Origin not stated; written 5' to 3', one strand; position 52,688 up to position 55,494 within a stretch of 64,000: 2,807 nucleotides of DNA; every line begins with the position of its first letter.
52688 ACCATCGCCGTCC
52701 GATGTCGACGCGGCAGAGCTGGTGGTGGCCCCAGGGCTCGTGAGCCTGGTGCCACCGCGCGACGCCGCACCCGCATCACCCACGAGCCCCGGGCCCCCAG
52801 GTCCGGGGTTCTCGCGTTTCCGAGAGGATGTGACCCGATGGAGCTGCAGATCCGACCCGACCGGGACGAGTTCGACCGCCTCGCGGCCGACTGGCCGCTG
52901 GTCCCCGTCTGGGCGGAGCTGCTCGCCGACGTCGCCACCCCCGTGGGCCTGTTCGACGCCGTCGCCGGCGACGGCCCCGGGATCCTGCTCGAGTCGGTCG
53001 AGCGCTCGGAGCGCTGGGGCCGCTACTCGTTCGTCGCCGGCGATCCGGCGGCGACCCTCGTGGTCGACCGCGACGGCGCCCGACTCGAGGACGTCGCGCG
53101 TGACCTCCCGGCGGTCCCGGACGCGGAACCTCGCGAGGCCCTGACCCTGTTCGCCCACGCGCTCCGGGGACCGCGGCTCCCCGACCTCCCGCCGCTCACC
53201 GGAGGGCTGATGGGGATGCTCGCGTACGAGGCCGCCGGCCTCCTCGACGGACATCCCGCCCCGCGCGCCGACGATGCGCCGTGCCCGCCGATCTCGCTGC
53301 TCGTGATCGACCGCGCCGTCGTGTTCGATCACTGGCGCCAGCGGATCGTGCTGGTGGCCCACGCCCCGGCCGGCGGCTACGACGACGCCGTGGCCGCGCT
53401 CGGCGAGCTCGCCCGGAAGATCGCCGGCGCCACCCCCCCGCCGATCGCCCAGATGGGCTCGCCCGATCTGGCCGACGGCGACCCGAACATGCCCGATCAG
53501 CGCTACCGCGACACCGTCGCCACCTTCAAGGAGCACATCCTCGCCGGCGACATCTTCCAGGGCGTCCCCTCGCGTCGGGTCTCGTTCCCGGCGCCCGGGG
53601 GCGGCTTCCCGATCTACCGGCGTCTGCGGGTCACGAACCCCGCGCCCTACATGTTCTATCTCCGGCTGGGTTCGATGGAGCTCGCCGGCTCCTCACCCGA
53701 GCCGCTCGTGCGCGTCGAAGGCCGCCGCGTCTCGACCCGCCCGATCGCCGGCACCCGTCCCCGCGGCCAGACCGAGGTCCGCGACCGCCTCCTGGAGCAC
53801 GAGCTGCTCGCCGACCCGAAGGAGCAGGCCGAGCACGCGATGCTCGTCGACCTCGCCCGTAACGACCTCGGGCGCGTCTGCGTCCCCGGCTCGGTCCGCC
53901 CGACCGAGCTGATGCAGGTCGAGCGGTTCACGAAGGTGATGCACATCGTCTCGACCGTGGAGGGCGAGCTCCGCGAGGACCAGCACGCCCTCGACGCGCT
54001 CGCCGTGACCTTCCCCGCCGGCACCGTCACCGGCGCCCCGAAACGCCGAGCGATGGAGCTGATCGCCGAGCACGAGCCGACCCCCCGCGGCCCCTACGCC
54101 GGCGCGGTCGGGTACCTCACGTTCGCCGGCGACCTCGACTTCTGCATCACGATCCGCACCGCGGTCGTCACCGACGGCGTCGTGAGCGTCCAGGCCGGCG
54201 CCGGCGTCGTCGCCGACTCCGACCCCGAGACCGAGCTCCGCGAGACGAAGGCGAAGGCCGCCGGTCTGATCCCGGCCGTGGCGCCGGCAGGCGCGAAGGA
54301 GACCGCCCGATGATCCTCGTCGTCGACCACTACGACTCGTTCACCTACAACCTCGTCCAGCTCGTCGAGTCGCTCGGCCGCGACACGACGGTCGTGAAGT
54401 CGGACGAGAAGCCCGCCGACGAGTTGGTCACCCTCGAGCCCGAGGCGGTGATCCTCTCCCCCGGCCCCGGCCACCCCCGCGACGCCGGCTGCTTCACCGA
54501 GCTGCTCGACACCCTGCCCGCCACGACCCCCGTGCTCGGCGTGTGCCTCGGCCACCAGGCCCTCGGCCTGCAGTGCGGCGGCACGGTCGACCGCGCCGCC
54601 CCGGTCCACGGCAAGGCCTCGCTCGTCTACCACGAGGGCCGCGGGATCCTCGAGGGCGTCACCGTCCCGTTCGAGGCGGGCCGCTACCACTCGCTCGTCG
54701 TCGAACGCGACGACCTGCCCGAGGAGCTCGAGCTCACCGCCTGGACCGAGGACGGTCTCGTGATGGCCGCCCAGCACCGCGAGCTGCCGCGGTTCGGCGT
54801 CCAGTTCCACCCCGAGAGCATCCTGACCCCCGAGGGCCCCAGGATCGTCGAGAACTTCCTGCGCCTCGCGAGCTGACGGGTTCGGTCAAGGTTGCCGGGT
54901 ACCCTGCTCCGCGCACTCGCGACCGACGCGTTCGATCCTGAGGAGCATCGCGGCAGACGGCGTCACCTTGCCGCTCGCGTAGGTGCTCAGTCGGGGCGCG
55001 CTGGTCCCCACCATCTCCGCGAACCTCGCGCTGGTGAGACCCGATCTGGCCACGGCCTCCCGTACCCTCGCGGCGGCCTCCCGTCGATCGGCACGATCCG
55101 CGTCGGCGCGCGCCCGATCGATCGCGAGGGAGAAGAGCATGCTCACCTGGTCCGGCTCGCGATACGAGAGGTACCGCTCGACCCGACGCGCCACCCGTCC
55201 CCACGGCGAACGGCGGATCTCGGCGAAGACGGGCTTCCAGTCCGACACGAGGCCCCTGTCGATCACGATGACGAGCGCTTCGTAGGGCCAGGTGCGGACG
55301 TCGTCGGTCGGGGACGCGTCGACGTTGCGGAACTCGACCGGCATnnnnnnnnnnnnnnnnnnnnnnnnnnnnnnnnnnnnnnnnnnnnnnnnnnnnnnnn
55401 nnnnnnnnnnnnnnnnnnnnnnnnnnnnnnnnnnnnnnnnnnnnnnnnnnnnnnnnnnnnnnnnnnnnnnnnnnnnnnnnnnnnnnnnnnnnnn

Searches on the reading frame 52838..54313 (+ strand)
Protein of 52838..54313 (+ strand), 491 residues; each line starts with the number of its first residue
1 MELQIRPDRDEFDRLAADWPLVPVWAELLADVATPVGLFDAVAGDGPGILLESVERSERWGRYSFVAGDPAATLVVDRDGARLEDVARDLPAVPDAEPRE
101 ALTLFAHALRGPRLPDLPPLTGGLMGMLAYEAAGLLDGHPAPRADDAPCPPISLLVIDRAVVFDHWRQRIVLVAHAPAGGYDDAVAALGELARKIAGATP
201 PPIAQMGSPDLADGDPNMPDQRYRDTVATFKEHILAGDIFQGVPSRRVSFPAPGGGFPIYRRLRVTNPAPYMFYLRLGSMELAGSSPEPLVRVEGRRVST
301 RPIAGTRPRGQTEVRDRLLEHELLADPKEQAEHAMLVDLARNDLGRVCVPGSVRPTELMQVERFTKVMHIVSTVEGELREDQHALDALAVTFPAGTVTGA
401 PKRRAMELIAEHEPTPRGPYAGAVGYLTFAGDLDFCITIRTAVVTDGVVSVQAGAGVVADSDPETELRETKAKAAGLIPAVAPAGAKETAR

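Call 83: search_protein_families(library=pfam, proteins=[window:52838-54313:+], max_evalue=0.00001)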
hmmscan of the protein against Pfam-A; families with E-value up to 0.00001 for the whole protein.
window:52838-54313:+ (491 aa): 2 families
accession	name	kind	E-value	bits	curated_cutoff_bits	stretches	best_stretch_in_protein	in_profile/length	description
PF00425.24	Chorismate_bind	-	1.8e-92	310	27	1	221-473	3-257/257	chorismate binding enzyme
PF04715.19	Anth_synt_I_N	-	7.6e-22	78.5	23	1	31-171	1-139/140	Anthranilate synthase component I, N terminal region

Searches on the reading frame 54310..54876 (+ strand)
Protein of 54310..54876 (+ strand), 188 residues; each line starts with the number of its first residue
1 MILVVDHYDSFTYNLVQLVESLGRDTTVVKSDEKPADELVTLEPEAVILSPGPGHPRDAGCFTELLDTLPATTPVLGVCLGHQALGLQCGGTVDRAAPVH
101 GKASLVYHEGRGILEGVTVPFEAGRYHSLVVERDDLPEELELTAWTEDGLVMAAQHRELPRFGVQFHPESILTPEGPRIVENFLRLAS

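Call 83: search_protein_families(library=pfam, proteins=[window:54310-54876:+], max_evalue=0.00001)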
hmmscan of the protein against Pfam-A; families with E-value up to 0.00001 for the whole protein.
window:54310-54876:+ (188 aa): 2 families
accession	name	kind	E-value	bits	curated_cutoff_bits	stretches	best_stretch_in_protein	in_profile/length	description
PF00117.34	GATase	-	1.5e-51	175.2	22.8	1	3-184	1-187/190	Glutamine amidotransferase class-I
PF07722.19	Peptidase_C26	-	6e-11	43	20.5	1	57-169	90-219/219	Peptidase C26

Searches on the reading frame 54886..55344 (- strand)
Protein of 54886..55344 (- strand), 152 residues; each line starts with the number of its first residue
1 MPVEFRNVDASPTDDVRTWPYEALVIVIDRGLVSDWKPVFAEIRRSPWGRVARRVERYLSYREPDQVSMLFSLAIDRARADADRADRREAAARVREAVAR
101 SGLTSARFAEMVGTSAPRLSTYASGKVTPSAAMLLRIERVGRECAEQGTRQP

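Call 3: search_protein_families(library=pfam, proteins=[window:54886-55344:-], max_evalue=10)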
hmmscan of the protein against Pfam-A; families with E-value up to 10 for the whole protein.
window:54886-55344:- (152 aa): 3 families
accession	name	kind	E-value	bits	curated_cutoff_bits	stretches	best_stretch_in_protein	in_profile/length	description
PF13560.12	HTH_31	-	4.2e-06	27.4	27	1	91-139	3-52/64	Helix-turn-helix domain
PF01381.28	HTH_3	-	1.2e-05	25.7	23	1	95-140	2-47/55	Helix-turn-helix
PF12844.13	HTH_19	-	0.026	14.9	30.2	1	93-137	3-47/64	Helix-turn-helix domain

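Call 4: search_protein_families(library=ncbifam, proteins=[window:54886-55344:-], max_evalue=10)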
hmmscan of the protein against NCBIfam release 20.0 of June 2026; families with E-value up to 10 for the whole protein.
window:54886-55344:- (152 aa): 4 families
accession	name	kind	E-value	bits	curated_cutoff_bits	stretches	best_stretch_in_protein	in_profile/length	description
TIGR03830.1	CxxCG_CxxCG_HTH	subfamily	0.0016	18.2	61.8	1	73-134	52-110/127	type II TA system antitoxin MqsA family protein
NF041951.1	phage_RstR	subfamily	0.0053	17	80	1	92-137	5-50/108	RstR family transcriptional repressor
TIGR00270.2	TIGR00270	equivalog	0.0064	16.3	110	1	91-140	77-126/159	multiprotein bridging factor aMBF1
NF007408.0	PRK09943.1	equivalog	0.15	11.6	211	1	92-138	10-56/185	HTH-type transcriptional regulator PuuR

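Call 5: search_protein_families(library=padloc, proteins=[window:54886-55344:-], max_evalue=10)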
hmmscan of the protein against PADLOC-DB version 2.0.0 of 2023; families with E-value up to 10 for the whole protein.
window:54886-55344:- (152 aa): 6 families
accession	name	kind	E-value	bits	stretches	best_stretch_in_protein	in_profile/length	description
PDLC03947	RmrA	-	1.6e-05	21.9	1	87-138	9-60/383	-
PDLC03952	RmrA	-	0.003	14.5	1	79-139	12-72/395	-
PDLC03951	RmrA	-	0.0053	13.8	1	92-138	11-57/400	-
PDLC03949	RmrA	-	0.0063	13.4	1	92-137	5-50/363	-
PDLC03944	RmrA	-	0.015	12.3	1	91-139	8-56/384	-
PDLC03948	RmrA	-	0.019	11.9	1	91-135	10-54/397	-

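Call 7: find_homologous_proteins(query=window:54886-55344:-)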
Query window:54886-55344:- (152 aa): 1176 proteins with E <= 0.001 among 2047 candidates; the best 120 are listed.
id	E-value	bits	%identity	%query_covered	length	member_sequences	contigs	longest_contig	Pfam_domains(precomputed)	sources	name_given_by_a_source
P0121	1.0e-84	300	94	100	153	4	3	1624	PF01381.29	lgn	-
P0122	3.1e-79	282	93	97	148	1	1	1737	PF01381.29,PF13560.13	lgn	-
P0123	6.6e-76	272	88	97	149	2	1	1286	PF01381.29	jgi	jgi:hypothetical protein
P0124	1.1e-70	255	80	97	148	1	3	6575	PF01381.29,PF13560.13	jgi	jgi:hypothetical protein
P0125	1.5e-69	251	81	95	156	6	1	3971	PF01381.29,PF13560.13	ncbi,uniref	ncbi:hypothetical protein MNBD_ACTINO01-1220 [hydrothermal vent metagenome]|uniref:HTH cro/C1-type d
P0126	1.1e-68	248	82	95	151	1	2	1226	PF01381.29,PF13560.13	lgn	-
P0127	1.2e-68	248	78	98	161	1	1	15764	PF01381.29,PF13560.13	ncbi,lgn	ncbi:MAG: helix-turn-helix domain-containing protein [Acidimicrobiia bacterium]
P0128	1.4e-68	248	79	97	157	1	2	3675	PF01381.29,PF13560.13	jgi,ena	-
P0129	1.5e-68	248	84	91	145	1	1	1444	PF12844.14,PF01381.29,PF13560.13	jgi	jgi:hypothetical protein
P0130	1.7e-68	248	83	91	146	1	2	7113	PF01381.29,PF13560.13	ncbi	-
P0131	2.1e-68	247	78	100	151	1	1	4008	PF01381.29,PF13560.13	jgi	-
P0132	3.2e-68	247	83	91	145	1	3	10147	PF01381.29,PF13560.13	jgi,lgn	-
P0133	3.8e-68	246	80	95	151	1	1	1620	PF01381.29,PF13560.13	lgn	-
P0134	4.1e-68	246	83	91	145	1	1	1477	PF12844.14,PF01381.29,PF13560.13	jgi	jgi:hypothetical protein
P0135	6.2e-68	246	83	91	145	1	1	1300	PF12844.14,PF01381.29,PF13560.13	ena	-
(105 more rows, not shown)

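Call 22: search_solved_structures(query=A2, max_evalue=1, show_alignments=2)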
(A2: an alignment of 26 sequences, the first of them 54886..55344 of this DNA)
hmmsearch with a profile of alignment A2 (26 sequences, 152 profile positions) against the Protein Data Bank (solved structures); distinct sequences matched with E-value up to 1: 14.
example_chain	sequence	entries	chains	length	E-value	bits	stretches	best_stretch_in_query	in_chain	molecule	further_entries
8tac_A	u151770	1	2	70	0.0038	20.6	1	85-139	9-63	DBP48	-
3bs3_A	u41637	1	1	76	0.017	18.5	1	83-139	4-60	Putative DNA-binding protein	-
6zvh_i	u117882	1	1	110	0.11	15.9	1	85-140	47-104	Endothelial differentiation-related factor 1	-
9b0q_CH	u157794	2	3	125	0.12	15.8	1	85-140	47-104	Endothelial differentiation-related factor 1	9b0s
2jvl_A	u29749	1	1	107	0.13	15.7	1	101-141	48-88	TrMBF1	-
9p73_CH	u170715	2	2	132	0.14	15.6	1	85-140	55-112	Endothelial differentiation-related factor 1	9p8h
7o81_AU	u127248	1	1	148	0.14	15.6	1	85-140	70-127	EDF1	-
2a6c_A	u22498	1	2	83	0.15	15.4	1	87-128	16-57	Helix-turn-helix motif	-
9rpv_E4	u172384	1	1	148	0.16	15.4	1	85-140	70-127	Endothelial differentiation-related factor 1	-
1x57_A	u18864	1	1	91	0.19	15.1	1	89-140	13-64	Endothelial differentiation-related factor 1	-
2p5t_A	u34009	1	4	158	0.23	14.9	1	99-134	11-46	Putative transcriptional regulator PezA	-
7ewc_A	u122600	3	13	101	0.41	14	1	60-131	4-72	Putative antitoxin HigA2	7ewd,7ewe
4ich_A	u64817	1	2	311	0.46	13.9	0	85-140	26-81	Transcriptional regulator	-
8co2_A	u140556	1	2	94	0.68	13.3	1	105-145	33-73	Putative antirepressor protein Cro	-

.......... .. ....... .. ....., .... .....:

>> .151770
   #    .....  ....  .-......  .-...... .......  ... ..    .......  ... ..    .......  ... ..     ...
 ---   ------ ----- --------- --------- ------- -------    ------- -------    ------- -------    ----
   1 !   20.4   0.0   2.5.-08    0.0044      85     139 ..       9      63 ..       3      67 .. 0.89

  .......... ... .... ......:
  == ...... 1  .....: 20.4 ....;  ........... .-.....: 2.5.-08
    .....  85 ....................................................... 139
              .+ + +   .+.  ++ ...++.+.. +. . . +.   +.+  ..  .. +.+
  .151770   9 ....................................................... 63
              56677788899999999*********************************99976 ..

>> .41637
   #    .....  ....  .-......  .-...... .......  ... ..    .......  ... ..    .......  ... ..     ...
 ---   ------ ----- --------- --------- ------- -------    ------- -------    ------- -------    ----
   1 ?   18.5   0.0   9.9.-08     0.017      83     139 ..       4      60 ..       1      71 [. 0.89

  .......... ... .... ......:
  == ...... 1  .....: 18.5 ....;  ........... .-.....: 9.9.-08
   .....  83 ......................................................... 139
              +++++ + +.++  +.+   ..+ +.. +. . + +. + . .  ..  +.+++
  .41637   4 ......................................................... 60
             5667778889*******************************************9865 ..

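Call 42: predict_structure(alignment_id=A2)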
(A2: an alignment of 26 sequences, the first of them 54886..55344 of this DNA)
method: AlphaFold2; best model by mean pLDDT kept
length: 152 residues; sequences in the alignment: 26
mean_pLDDT: 71.3   pTM: 0.55
mean pLDDT of the five models: 71.3, 71.3, 70.7, 69.4, 65.1
residues with pLDDT >= 90: 60; 70-90: 14; 50-70: 49; < 50: 29
segments of 3 or more residues with pLDDT < 50: 1-19, 31-33
pLDDT, mean of each block of 10 residues (from residue 1): 33 46 50 54 55 56 52 68 91 97 95 97 96 97 86 44
secondary structure, 60 per line:
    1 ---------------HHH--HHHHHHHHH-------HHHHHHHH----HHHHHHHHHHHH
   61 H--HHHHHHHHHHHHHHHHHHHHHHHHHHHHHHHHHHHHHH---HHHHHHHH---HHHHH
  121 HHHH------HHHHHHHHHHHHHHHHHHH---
elements in order: H21-29 H37-44 H49-61 H64-101 H105-112 H116-124 H131-149

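Call 101: fold_search(model_id=the predicted structure, library=pdb)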
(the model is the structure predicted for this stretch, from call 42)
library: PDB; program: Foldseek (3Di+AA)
matches with E <= 10: 323; with E <= 0.001: 0
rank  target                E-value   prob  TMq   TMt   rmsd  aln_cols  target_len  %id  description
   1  1y7y_A                2.3e-01  1.00  0.34  0.70   3.2        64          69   22  High-resolution crystal structure of the restriction-modification controller protein C.AhdI from Aeromonas hydrophila (released 2005-02-22)
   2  4jcx_B                2.4e-01  1.00  0.32  0.49   1.4        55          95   24  Crystal structure of the Restriction-Modification Controller Protein C.Csp231I OL operator complex (released 2014-02-26)
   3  4jqd_F                2.8e-01  1.00  0.31  0.49   1.8        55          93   24  Crystal structure of the Restriction-Modification Controller Protein C.Csp231I OL operator complex (released 2014-04-02)
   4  8tac_A                3.3e-01  1.00  0.35  0.74   1.6        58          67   28  Designed DNA binding protein (released 2024-08-28)
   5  4jqd_E                3.3e-01  1.00  0.31  0.48   1.6        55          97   24  Crystal structure of the Restriction-Modification Controller Protein C.Csp231I OL operator complex (released 2014-04-02)
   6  3f52_E                3.3e-01  1.00  0.34  0.64   5.9        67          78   21  Crystal structure of the clp gene regulator ClgR from C. glutamicum (released 2008-11-18)
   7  6jq1_A                3.3e-01  1.00  0.32  0.37   4.2        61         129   28  Crystal Structure of DdrO from Deinococcus geothermalis (released 2019-08-28)
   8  3f52_A                3.5e-01  1.00  0.34  0.64   8.4        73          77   20  Crystal structure of the clp gene regulator ClgR from C. glutamicum (released 2008-11-18)
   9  3f51_F                3.5e-01  1.00  0.34  0.54   8.7        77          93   21  Crystal Structure of the clp gene regulator ClgR from Corynebacterium glutamicum (released 2008-11-18)
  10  3f51_A                3.8e-01  0.99  0.32  0.50   6.1        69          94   22  Crystal Structure of the clp gene regulator ClgR from Corynebacterium glutamicum (released 2008-11-18)
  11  3f51_E                4.1e-01  0.99  0.32  0.50   6.0        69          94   22  Crystal Structure of the clp gene regulator ClgR from Corynebacterium glutamicum (released 2008-11-18)
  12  4jcx_A                4.3e-01  1.00  0.32  0.50   1.4        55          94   24  Crystal structure of the Restriction-Modification Controller Protein C.Csp231I OL operator complex (released 2014-02-26)
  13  6jq1_B                4.3e-01  1.00  0.32  0.37   4.2        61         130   28  Crystal Structure of DdrO from Deinococcus geothermalis (released 2019-08-28)
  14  4jcy_A                4.5e-01  1.00  0.31  0.50   1.5        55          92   24  Crystal structure of the Restriction-Modification Controller Protein C.Csp231I OR operator complex (released 2014-02-26)
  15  6rnz_A                4.5e-01  1.00  0.32  0.69   4.1        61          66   26  Crystal structure of the N-terminal HTH DNA-binding domain of the essential repressor DdrO from radiation-resistant De (released 2019-10-09)
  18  1adr_MODEL_1_A        5.3e-01  1.00  0.33  0.63   1.4        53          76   21  DETERMINATION OF THE NUCLEAR MAGNETIC RESONANCE STRUCTURE OF THE DNA-BINDING DOMAIN OF THE P22 C2 REPRESSOR (1 (released 1994-01-31)
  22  3jxb_D                5.9e-01  1.00  0.33  0.71   1.5        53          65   21  Crystal structure of the P22 c2 repressor protein in complex with synthetic operator 9C (released 2010-01-19)
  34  2r1j_L                8.5e-01  0.99  0.33  0.70   1.5        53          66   21  Crystal Structure of the P22 c2 Repressor protein in complex with the synthetic operator 9T (released 2008-04-29)
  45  3jxb_C                9.4e-01  0.99  0.32  0.68   1.6        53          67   21  Crystal structure of the P22 c2 repressor protein in complex with synthetic operator 9C (released 2010-01-19)
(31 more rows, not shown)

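Call 108: search_protein_families(library=phrogs, proteins=[window:54886-55344:-], max_evalue=0.01)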
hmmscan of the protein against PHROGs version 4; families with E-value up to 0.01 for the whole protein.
window:54886-55344:- (152 aa): 9 families
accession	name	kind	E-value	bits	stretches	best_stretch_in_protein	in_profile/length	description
phrog_2328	-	transcription regulation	9.4e-06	26.4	1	87-139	13-65/128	transcriptional repressor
phrog_1373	-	transcription regulation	4.1e-05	24.6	1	78-137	50-111/166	transcriptional regulator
phrog_2439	-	transcription regulation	0.00012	22.1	1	93-140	11-58/367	transcriptional regulator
phrog_2104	-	unknown function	0.00015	22.9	1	91-138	41-88/103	-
phrog_8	-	transcription regulation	0.00023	21.7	1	85-139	163-206/346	transcriptional regulator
phrog_4779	-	transcription regulation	0.0013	20.2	1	91-128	4-41/98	transcriptional regulator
phrog_4583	-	transcription regulation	0.0042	18.1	1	88-130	9-51/81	transcriptional repressor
phrog_147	-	transcription regulation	0.0063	17.9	1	90-137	5-53/100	transcriptional regulator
phrog_17822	-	unknown function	0.0072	16.6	1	86-141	4-59/267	-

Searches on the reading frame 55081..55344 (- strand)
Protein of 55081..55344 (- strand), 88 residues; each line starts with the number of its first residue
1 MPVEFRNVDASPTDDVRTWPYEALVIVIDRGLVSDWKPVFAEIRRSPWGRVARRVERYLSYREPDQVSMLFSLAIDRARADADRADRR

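Call 78: search_solved_structures(query=A7, max_evalue=10, show_alignments=2)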
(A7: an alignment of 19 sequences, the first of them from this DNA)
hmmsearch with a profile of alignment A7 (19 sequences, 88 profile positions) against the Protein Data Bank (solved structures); distinct sequences matched with E-value up to 10: 0.
